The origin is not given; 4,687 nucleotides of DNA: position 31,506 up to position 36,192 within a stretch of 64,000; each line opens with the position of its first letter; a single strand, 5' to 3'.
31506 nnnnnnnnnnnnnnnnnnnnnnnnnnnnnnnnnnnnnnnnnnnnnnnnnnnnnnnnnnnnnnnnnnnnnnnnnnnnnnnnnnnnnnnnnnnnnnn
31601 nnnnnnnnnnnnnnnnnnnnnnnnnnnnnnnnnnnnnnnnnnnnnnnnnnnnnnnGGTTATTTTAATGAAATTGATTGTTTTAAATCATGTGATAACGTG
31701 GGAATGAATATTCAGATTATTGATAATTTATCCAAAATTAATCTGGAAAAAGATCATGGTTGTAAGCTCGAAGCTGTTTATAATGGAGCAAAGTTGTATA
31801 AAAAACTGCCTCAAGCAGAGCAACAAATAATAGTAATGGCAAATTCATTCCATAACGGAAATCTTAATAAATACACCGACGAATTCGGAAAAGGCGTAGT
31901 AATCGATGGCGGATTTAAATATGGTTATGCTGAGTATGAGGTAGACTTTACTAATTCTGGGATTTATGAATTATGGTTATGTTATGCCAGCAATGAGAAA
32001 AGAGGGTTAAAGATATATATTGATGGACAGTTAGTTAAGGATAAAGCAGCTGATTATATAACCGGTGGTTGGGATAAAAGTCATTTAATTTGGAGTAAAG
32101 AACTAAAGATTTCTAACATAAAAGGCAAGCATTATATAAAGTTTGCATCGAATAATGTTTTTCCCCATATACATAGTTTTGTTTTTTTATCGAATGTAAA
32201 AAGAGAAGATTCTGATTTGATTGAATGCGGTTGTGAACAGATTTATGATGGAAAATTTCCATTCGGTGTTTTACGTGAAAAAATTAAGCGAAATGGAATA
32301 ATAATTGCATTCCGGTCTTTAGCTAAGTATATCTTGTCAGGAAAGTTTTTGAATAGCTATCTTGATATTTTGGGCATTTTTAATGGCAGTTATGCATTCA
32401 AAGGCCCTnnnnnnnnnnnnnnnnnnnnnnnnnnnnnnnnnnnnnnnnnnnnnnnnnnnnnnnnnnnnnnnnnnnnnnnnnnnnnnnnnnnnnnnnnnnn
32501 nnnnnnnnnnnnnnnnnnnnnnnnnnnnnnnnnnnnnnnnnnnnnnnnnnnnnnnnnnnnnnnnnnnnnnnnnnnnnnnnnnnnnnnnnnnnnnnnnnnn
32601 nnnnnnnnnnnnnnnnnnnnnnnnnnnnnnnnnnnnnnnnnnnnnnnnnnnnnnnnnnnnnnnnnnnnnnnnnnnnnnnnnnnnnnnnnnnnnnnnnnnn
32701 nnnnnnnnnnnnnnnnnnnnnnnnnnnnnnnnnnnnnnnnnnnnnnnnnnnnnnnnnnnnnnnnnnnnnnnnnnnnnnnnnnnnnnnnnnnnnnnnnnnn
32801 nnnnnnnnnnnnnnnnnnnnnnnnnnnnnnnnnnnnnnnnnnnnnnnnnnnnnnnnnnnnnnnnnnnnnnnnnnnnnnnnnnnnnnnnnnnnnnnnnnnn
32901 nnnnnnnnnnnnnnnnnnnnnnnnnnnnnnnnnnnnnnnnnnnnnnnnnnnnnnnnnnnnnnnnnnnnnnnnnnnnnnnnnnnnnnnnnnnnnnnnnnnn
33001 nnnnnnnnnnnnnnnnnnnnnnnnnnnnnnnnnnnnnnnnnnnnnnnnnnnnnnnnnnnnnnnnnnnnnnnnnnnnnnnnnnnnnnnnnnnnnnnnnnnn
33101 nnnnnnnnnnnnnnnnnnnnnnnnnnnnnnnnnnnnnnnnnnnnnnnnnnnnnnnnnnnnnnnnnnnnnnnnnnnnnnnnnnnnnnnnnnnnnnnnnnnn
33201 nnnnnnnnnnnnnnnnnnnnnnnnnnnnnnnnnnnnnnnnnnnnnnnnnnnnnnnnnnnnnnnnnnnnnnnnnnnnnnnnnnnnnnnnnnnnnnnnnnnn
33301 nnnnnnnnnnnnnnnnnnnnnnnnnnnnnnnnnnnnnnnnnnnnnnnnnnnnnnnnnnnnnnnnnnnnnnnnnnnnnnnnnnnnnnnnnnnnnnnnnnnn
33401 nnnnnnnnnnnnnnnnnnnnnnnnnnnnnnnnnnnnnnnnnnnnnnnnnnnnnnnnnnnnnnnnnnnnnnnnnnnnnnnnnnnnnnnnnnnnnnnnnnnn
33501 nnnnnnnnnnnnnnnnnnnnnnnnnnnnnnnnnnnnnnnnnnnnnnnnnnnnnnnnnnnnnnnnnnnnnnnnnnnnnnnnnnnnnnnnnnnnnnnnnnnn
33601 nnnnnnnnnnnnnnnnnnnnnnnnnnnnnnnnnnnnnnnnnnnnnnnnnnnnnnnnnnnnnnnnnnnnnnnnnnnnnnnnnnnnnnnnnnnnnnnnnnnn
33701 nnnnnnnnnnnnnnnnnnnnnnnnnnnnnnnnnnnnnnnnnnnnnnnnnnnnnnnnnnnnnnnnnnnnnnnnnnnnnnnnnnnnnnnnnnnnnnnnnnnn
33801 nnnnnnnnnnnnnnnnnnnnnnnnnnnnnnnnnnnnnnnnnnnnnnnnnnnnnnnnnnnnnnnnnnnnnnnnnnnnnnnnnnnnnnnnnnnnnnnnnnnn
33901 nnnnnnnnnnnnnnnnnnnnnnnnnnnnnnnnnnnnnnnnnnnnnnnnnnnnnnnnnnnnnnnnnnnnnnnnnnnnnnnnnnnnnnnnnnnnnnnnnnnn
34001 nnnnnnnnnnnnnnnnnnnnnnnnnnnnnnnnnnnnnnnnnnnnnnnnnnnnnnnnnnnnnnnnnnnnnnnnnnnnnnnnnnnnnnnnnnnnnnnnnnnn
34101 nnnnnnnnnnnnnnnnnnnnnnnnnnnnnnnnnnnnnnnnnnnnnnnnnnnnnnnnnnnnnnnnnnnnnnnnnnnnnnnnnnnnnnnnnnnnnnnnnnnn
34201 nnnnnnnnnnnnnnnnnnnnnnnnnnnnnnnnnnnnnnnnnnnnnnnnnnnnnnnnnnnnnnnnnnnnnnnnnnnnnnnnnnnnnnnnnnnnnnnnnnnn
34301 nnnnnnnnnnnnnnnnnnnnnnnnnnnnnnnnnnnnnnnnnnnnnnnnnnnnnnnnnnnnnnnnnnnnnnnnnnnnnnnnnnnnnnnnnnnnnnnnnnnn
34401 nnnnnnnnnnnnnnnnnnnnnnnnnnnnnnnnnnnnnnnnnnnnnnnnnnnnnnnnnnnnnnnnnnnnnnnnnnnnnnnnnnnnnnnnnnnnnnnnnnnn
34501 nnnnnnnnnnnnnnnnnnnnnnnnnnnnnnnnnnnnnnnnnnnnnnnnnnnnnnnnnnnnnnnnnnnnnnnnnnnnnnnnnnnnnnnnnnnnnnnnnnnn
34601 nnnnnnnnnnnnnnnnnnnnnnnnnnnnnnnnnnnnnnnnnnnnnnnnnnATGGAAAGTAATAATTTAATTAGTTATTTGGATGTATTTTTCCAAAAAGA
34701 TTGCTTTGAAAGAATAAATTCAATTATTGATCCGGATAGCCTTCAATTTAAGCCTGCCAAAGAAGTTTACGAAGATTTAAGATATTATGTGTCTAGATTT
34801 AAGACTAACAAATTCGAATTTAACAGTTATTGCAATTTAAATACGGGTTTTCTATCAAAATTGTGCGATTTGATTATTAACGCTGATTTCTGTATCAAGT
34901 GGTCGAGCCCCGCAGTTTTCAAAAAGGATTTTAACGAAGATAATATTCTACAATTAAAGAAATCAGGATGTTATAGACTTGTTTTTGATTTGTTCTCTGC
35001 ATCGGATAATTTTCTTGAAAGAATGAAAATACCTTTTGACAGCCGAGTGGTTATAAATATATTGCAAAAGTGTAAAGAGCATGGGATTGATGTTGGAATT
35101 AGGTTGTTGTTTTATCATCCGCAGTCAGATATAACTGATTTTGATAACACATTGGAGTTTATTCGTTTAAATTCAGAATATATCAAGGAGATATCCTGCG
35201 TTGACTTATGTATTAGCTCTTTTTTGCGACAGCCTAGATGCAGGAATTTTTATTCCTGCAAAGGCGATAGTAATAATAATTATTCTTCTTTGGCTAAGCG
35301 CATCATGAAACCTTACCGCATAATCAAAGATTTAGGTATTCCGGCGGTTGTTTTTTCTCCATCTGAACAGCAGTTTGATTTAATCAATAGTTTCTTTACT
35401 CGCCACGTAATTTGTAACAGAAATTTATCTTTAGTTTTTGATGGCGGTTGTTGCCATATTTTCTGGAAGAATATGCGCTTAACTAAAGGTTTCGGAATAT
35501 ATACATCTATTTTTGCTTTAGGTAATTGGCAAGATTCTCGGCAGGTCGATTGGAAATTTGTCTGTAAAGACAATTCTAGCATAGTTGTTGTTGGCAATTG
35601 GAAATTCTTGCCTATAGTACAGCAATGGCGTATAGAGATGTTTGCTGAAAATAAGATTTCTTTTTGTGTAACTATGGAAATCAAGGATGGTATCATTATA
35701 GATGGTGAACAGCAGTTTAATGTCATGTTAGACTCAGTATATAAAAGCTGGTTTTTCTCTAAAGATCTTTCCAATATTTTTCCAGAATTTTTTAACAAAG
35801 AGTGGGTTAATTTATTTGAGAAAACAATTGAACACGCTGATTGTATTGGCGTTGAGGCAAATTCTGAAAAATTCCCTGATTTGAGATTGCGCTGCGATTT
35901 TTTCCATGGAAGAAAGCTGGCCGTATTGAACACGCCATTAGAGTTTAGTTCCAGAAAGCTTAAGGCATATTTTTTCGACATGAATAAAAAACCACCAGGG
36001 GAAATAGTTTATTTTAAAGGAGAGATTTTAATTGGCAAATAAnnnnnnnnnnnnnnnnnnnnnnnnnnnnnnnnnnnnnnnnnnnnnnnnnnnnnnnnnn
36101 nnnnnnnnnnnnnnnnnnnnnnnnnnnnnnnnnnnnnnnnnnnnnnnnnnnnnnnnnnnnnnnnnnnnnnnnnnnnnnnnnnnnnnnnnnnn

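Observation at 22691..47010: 24-kb strictly co-directional glycan locus: ligase/polymerase-like, Glf-like, Wzm/Wzt, rSAM block, 2xGT2 + 3xGT4, WecA-like initiator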

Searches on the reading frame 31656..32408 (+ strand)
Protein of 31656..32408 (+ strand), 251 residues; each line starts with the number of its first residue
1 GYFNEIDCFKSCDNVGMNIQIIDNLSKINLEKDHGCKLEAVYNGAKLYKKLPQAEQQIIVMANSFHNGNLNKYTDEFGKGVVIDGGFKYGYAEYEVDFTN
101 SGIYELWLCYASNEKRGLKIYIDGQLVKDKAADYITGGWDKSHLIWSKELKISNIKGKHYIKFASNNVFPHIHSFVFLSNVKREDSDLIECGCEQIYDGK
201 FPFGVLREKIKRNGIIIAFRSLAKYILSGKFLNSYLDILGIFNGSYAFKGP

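Call 12: search_protein_families(library=pfam, proteins=[window:31659-32408:+], max_evalue=5)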
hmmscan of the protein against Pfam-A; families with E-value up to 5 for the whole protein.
seq(250 aa): 1 family
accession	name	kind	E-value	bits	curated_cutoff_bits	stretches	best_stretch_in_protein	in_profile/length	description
PF04529.17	Herpes_U59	-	0.11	12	23.1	1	128-187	117-178/365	Herpesvirus U59 protein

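Call 76: search_protein_families(library=ncbifam, proteins=[window:31656-32408:+], max_evalue=0.01)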
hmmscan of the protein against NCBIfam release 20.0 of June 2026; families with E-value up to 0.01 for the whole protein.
window:31656-32408:+ (251 aa): 0 families

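Call 80: predict_structure(alignment_id=A4)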
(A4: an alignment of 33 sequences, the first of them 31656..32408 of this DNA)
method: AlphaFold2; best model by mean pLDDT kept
length: 251 residues; sequences in the alignment: 33
mean_pLDDT: 77.0   pTM: 0.62
mean pLDDT of the five models: 77.0, 76.3, 76.2, 75.9, 74.1
residues with pLDDT >= 90: 118; 70-90: 42; 50-70: 44; < 50: 47
segments of 3 or more residues with pLDDT < 50: 1-11, 29-31, 33-37, 191-201, 239-251
pLDDT, mean of each block of 10 residues (from residue 1): 43 55 59 49 72 96 96 81 88 98 97 94 96 92 94 96 94 97 69 41 65 82 78 54 42 43
secondary structure, 60 per line:
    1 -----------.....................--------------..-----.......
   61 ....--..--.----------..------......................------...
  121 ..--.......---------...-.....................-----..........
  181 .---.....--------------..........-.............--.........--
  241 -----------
elements in order: H12-32 E54-61 E90-111 E118-122 E125-131 E145-165 E171-181 H204-213 H215-227 H230-238

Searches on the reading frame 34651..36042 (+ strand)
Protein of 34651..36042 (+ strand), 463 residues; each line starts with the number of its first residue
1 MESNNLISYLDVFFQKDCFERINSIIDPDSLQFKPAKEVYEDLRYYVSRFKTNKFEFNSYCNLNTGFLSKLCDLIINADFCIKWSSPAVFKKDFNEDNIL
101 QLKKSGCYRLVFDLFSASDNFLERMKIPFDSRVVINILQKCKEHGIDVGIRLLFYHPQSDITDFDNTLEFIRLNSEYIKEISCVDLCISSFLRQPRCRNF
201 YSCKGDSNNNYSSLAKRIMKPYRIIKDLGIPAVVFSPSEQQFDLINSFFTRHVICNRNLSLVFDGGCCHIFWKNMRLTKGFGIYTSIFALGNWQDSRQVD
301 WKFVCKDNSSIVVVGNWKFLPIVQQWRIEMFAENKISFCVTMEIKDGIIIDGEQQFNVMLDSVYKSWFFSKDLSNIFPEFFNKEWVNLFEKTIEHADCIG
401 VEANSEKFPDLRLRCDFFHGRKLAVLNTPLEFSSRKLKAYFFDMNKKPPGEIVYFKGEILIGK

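Call 4: search_protein_families(library=pfam, proteins=[window:34651-36042:+], max_evalue=0.01)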
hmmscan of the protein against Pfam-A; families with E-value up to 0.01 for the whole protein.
window:34651-36042:+ (463 aa): 1 family
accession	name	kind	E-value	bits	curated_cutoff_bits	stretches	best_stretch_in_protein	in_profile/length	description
PF04055.27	Radical_SAM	-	2.7e-05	24.8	29.5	1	85-171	83-166/166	Radical SAM superfamily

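Call 6: search_protein_families(library=ncbifam, proteins=[window:34651-36042:+], max_evalue=0.001)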
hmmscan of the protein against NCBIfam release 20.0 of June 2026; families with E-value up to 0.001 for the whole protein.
window:34651-36042:+ (463 aa): 3 families
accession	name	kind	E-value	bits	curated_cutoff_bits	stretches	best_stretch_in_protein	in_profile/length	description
TIGR04072.2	rSAM_ladder_B12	equivalog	2.5e-06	26.4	360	1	27-171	202-346/443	lipid biosynthesis B12-binding/radical SAM protein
TIGR04479.1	bcpD_PhpK_rSAM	subfamily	1.4e-05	23.7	600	1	70-172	306-407/504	PhpK family radical SAM P-methyltransferase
NF040546.1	rSAM_CUAEP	equivalog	0.0003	19.6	500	1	98-188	265-354/468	CUAEP/CCAEP-tail radical SAM (seleno)protein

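Call 13: find_homologous_proteins(query=window:34651-36042:+, max_evalue=0.001)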
Query window:34651-36042:+ (463 aa): 3 proteins with E <= 0.001 among 2557 candidates.
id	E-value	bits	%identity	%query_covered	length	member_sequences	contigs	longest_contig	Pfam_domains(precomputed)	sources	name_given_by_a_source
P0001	0.0e+0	1073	100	100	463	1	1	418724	-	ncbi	-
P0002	3.2e-75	272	33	97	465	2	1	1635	PF04055.28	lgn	-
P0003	1.0e-70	257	33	97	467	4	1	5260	PF04055.28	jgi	-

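Call 14: find_encoding_contigs(protein=P0003, flank=10000)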
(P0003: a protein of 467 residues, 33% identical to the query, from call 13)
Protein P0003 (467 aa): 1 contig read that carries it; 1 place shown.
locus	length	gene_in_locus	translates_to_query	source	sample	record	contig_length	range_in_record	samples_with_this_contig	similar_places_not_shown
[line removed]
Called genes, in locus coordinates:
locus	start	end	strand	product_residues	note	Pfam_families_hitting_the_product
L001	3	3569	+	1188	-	?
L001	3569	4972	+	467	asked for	PF04055:Radical_SAM (weak)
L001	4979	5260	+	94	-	?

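Call 15: find_encoding_contigs(protein=P0001, flank=1000, max_places=3)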
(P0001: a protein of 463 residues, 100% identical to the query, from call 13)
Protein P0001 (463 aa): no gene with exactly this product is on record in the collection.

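Call 19: find_related_loci(query=A1, collection=genome_contigs, flank=10000)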
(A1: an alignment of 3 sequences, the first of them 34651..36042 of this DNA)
Query A1 (463 aa) in genome_contigs; peptide patterns used: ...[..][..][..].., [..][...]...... (x = any residue, [..] = any of these).
146 stretches matched a pattern; 1 encode a relative of the query (tblastn E <= 1e-3); 1 distinct loci.
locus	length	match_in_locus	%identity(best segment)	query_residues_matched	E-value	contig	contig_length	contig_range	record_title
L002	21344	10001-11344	33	17-461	3e-78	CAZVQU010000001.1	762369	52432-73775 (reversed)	MAG TPA_asm: uncultured Planctomycetia bacterium isolate SRP167671_co3_96 genome assembly, contig: NODE_2_length_762369_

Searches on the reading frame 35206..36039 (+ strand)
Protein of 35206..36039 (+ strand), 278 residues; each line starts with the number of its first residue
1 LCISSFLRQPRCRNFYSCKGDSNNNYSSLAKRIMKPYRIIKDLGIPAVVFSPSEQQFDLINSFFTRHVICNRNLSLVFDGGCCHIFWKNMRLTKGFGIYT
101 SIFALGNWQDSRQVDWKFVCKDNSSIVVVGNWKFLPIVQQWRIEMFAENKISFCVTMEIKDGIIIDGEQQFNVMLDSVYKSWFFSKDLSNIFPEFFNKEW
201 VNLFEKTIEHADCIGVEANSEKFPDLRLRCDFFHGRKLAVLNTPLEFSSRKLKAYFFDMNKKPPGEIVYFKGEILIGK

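Call 12: search_protein_families(library=pfam, proteins=[window:35206-36039:+], max_evalue=5)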
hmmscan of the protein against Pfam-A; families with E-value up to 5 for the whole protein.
seq(278 aa): 1 family
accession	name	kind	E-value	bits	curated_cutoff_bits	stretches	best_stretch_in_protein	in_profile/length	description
PF18972.5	Wheel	-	0.15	12.8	27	1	41-79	7-44/114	Cns1/TTC4 Wheel domain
